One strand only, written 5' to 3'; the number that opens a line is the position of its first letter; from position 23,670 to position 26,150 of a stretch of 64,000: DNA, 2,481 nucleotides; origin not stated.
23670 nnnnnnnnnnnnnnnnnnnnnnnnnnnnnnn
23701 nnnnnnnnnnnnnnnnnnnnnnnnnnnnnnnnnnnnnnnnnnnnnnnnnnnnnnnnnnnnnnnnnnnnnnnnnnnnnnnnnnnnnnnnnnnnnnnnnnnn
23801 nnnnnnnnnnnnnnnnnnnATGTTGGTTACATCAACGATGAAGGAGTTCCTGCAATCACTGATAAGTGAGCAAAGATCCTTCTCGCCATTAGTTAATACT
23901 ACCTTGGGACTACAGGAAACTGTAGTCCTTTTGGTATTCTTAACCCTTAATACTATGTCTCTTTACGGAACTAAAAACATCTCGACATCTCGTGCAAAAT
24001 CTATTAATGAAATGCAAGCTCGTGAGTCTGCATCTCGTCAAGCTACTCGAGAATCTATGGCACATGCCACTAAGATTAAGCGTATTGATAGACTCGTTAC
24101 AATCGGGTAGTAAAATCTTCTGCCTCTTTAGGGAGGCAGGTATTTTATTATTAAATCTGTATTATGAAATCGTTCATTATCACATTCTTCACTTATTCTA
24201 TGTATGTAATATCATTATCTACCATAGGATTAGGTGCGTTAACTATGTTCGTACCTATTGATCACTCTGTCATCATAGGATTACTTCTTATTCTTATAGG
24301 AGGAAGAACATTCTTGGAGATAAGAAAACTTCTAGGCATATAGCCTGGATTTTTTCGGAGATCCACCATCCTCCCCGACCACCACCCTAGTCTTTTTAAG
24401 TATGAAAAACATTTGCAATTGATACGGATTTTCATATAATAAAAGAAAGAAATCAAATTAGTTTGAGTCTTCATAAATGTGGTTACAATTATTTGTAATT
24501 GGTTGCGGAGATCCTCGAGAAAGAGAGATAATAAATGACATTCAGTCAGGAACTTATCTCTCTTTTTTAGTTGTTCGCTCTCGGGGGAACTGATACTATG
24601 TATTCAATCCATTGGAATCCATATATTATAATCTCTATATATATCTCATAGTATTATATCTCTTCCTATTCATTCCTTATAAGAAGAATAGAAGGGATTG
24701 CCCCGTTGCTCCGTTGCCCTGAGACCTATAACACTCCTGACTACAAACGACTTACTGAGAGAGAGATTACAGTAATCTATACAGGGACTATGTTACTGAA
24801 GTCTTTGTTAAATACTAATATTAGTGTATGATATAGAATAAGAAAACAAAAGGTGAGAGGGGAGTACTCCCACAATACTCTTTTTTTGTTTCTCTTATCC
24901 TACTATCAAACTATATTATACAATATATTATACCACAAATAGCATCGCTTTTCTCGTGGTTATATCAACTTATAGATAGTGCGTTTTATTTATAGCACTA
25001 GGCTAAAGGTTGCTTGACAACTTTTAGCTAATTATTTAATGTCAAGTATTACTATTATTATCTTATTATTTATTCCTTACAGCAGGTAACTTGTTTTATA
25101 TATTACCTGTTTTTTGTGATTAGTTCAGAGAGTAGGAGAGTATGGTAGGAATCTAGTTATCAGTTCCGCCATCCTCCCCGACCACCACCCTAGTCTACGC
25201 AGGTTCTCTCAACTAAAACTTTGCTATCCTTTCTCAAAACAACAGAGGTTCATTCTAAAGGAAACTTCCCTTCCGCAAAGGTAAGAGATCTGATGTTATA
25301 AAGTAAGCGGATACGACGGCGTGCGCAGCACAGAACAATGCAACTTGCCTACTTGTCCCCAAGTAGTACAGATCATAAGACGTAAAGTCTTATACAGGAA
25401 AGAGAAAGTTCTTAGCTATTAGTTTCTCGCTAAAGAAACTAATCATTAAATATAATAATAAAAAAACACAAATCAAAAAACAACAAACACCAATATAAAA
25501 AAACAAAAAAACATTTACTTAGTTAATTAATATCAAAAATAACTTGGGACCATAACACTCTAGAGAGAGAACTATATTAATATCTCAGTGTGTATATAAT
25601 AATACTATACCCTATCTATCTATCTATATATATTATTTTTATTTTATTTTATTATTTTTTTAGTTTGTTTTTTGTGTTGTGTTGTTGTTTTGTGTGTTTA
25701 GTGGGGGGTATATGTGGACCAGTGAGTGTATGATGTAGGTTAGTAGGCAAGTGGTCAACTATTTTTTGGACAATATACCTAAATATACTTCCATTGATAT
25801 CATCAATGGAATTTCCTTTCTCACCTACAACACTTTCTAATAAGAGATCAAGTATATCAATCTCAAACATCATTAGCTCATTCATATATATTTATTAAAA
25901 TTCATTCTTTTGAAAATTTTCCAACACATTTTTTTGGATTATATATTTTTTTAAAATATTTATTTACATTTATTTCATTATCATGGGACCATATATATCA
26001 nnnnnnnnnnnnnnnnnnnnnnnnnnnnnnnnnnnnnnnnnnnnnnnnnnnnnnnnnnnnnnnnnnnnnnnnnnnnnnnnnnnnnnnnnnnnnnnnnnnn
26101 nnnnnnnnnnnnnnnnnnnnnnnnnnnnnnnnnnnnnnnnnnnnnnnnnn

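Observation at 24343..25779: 1.4-kb non-coding convergence zone: 28-bp GC-rich direct repeat pair, stacked terminator hairpins, palindromes, and an AC-tract/(CTAT)n/TG-tract block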

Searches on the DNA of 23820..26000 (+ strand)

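Call 10: search_rna_families(source=window, start=24000, end=26000, threshold=evalue, max_evalue=10)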
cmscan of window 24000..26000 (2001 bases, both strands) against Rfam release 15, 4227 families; matches with E-value up to 10: 5.
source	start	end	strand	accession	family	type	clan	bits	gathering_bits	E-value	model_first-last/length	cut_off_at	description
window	24811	24922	-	RF04164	MIR1507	Gene; miRNA;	-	25.8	73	0.0047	1-107/107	no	MIR1507 microRNA precursor family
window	24407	24482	-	RF00136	SNORD81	Gene; snRNA; snoRNA; CD-box;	CL00050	17.9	50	7.9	1-77/77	no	Small nucleolar RNA SNORD81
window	24822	24916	+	RF04164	MIR1507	Gene; miRNA;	-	15.2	73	7.2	1-107/107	no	MIR1507 microRNA precursor family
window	24308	24369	+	RF00989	mir-492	Gene; miRNA;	-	14.8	76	6.5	1-75/75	no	mir-492 microRNA precursor family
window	24249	24280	-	RF01135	sR24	Gene; snRNA; snoRNA; CD-box;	-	13.9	36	9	1-55/55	no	Small nucleolar RNA sR24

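Call 12: search_dna_similar(query=window:24100-25900:+, collection=phages, mode=distant)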
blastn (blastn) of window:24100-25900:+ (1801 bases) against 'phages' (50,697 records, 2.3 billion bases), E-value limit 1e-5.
No match.

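Call 74: build_rna_model(alignment_id=A7)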
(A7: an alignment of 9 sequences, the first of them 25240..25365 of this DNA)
Model R1 built from alignment A7 (9 sequences, 127 columns); structure: RNAalifold consensus.
model positions 126; base pairs 32; branch points 4; effective number of sequences 0.96; information 0.59 bits per position. Calibrated on 0.2 Mb of random sequence (short: E-values are rough).
structure used (alignment columns):
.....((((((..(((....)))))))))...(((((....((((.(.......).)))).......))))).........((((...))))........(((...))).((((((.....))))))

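Call 75: search_with_rna_model(model_id=R1, sources=[window, L150, L143, L145, L147, L148, L149, L142, L139, L137, L144, L146, L002, L003, L004, L005, L006, L007, L008, L009, L010, L011, L012, L013, L014, L015, L016], max_evalue=10)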
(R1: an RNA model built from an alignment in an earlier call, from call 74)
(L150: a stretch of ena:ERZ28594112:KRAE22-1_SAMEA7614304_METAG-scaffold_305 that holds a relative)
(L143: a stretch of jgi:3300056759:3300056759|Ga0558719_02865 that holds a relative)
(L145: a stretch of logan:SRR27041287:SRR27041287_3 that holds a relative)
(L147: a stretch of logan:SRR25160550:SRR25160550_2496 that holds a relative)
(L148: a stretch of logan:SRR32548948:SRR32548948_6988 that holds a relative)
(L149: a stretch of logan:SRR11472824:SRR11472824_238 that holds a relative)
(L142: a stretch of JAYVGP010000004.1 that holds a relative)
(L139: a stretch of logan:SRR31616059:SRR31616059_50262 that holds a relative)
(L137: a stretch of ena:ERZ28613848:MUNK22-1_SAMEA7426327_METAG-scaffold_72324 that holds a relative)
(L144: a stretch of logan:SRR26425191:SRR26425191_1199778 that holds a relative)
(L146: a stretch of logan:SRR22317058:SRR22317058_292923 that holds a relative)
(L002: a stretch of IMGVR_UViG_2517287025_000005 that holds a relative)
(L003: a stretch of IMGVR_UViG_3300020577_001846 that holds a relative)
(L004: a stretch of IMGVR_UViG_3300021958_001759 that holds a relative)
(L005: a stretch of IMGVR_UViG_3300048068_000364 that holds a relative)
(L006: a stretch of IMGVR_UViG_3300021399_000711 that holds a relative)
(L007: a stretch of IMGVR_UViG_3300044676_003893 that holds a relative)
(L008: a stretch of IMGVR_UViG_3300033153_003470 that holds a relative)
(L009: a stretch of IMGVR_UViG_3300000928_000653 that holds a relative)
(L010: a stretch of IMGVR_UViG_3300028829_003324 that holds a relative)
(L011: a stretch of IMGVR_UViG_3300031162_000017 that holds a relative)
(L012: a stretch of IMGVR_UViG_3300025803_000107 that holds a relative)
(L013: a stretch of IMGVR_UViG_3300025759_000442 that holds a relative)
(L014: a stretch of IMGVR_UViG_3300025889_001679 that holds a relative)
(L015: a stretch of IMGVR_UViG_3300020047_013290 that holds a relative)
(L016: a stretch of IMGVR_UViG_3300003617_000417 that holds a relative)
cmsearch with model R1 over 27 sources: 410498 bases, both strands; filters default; matches with E-value up to 10: 10.
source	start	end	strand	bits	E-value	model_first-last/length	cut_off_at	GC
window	25240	25365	+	158.6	8.9e-37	1-126/126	no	0.46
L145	11323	11448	-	158.6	8.9e-37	1-126/126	no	0.46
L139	1425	1550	+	156.8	2.3e-36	1-126/126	no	0.47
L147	12101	12226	-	155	6.6e-36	1-126/126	no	0.47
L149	11662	11787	-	148.2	3.3e-34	1-126/126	no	0.48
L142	1816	1942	-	145.8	1.3e-33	1-126/126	no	0.49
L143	11667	11789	-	143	6.1e-33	1-126/126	no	0.44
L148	11414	11536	-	140.2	3.1e-32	1-126/126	no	0.46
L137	2116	2240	+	136.9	2e-31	1-126/126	no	0.47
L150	9155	9291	+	12.3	1.3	1-126/126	no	0.36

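Call 76: search_with_rna_model(model_id=R1, source=L150, start=6000, end=10100, max_evalue=10, filters=off, show_alignments=2)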
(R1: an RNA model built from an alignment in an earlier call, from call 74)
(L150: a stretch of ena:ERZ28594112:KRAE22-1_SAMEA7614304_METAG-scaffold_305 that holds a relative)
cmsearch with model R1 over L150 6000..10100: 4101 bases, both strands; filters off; matches with E-value up to 10: 15.
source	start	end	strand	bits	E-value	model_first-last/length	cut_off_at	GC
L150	9155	9291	+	12.3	0.013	1-126/126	no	0.36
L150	9275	9380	-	4.1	1.4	1-126/126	no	0.28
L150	6489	6526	+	3.4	2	34-71/126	no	0.16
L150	7466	7490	+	2.7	3.2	42-66/126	no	0.12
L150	9483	9518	-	2.1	4.4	35-70/126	no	0.14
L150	7365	7382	-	2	4.6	9-26/126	no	0.11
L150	6049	6062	-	2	4.6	11-24/126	no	0.14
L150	7406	7472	-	1.8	5.1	1-126/126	no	0.33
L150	7934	8026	+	1.4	6.5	1-126/126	no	0.26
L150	8260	8275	+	1.3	6.7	10-25/126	no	0.44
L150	9427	9528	+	1.3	6.7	1-126/126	no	0.27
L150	6194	6328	+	1.1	7.7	1-126/126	no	0.28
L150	8957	8982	-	0.9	8.5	42-67/126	no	0.15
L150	9077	9098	+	0.7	9.5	7-28/126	no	0.27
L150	8189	8216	+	0.7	9.5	82-109/126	no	0.25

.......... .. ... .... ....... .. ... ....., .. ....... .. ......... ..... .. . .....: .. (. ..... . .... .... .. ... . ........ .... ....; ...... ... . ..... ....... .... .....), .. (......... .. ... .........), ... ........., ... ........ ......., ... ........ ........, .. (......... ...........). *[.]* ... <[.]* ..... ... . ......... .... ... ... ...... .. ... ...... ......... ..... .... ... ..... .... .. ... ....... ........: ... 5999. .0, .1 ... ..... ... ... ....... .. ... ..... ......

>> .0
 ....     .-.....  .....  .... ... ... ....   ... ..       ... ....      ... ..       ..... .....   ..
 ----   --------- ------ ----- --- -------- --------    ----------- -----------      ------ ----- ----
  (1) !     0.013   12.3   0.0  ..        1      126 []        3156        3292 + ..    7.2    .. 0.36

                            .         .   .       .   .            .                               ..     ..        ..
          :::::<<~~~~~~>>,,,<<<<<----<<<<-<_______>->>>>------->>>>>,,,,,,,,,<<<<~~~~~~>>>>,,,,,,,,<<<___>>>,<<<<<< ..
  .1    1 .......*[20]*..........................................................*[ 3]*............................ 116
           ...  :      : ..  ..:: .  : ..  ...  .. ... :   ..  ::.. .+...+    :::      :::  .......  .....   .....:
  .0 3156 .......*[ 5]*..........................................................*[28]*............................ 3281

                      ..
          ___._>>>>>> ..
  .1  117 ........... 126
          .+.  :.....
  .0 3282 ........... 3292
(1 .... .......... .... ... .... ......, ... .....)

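Call 79: search_with_rna_model(model_id=R1, sources=[window, L150, L143, L145, L147, L148, L149, L142, L139, L137], max_evalue=2, make_alignment=true)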
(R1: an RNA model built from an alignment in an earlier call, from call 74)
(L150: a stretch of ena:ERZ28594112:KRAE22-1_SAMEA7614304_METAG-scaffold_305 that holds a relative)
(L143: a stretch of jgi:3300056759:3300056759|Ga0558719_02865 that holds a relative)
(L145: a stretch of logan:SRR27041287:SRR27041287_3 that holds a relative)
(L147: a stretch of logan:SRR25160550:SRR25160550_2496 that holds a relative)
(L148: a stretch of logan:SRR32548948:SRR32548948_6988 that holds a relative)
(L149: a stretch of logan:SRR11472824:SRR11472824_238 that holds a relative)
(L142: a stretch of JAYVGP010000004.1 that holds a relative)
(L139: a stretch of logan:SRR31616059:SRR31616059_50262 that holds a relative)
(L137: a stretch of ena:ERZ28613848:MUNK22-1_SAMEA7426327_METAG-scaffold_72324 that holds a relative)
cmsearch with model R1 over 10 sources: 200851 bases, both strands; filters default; matches with E-value up to 2: 10.
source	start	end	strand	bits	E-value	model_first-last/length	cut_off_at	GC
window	25240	25365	+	158.6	4.3e-37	1-126/126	no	0.46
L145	11323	11448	-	158.6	4.3e-37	1-126/126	no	0.46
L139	1425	1550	+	156.8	1.1e-36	1-126/126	no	0.47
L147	12101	12226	-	155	3.2e-36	1-126/126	no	0.47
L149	11662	11787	-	148.2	1.6e-34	1-126/126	no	0.48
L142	1816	1942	-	145.8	6.3e-34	1-126/126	no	0.49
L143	11667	11789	-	143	3e-33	1-126/126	no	0.44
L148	11414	11536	-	140.2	1.5e-32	1-126/126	no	0.46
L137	2116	2240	+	136.9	9.7e-32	1-126/126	no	0.47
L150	9155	9291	+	12.3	0.65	1-126/126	no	0.36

Alignment A8: 10 matches aligned to the model, 160 columns, each read 5' to 3' on its own strand. Consensus structure (alignment columns), stored with it:
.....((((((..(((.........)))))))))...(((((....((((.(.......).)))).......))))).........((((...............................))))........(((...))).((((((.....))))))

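Call 86: search_rna_families(sources=[L139, L142, L143, L145, L147, L148, L149, L150], threshold=gathering)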
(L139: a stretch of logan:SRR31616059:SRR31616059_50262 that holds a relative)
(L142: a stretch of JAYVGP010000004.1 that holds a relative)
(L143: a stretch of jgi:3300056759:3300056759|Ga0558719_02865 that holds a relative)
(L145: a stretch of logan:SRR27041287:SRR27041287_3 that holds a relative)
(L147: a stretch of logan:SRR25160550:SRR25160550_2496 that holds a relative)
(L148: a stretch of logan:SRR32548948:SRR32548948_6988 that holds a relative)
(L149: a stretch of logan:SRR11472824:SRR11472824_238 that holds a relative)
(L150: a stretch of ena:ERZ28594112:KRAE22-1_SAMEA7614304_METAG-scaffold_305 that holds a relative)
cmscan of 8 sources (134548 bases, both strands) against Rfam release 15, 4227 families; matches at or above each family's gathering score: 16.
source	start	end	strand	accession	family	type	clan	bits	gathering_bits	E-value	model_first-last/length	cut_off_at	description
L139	2246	2317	-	RF00005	tRNA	Gene; tRNA;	CL00001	75.2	29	2.4e-14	1-71/71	no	tRNA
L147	10790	10863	+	RF00005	tRNA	Gene; tRNA;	CL00001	66.8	29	5e-12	1-71/71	no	tRNA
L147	11045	11118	+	RF00005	tRNA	Gene; tRNA;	CL00001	66.1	29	7.9e-12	1-71/71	no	tRNA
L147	11129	11202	+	RF00005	tRNA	Gene; tRNA;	CL00001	64.1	29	2.7e-11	1-71/71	no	tRNA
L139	2168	2241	-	RF00005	tRNA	Gene; tRNA;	CL00001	64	29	3e-11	1-71/71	no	tRNA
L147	10870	10940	+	RF00005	tRNA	Gene; tRNA;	CL00001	61.2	29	1.7e-10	1-71/71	no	tRNA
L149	5324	5395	+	RF00005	tRNA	Gene; tRNA;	CL00001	59.6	29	4.7e-10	1-71/71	no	tRNA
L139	2090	2161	-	RF00005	tRNA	Gene; tRNA;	CL00001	59.2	29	6.2e-10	1-71/71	no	tRNA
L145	5323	5394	+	RF00005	tRNA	Gene; tRNA;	CL00001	59.1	29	6.7e-10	1-71/71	no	tRNA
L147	5671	5742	+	RF00005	tRNA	Gene; tRNA;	CL00001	59.1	29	6.7e-10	1-71/71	no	tRNA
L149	5541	5612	+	RF00005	tRNA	Gene; tRNA;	CL00001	52.9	29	3.4e-08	1-71/71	no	tRNA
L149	6657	6716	+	RF00005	tRNA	Gene; tRNA;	CL00001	48.6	29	5.1e-07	1-71/71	no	tRNA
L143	7106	7163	+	RF00005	tRNA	Gene; tRNA;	CL00001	46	29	2.6e-06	1-71/71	no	tRNA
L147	10952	11038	+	RF00005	tRNA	Gene; tRNA;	CL00001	45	29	5e-06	1-71/71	no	tRNA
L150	12506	12574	+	RF00005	tRNA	Gene; tRNA;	CL00001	43.8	29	1.1e-05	1-71/71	no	tRNA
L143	6959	7031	+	RF00005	tRNA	Gene; tRNA;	CL00001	36.9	29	0.00085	1-71/71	no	tRNA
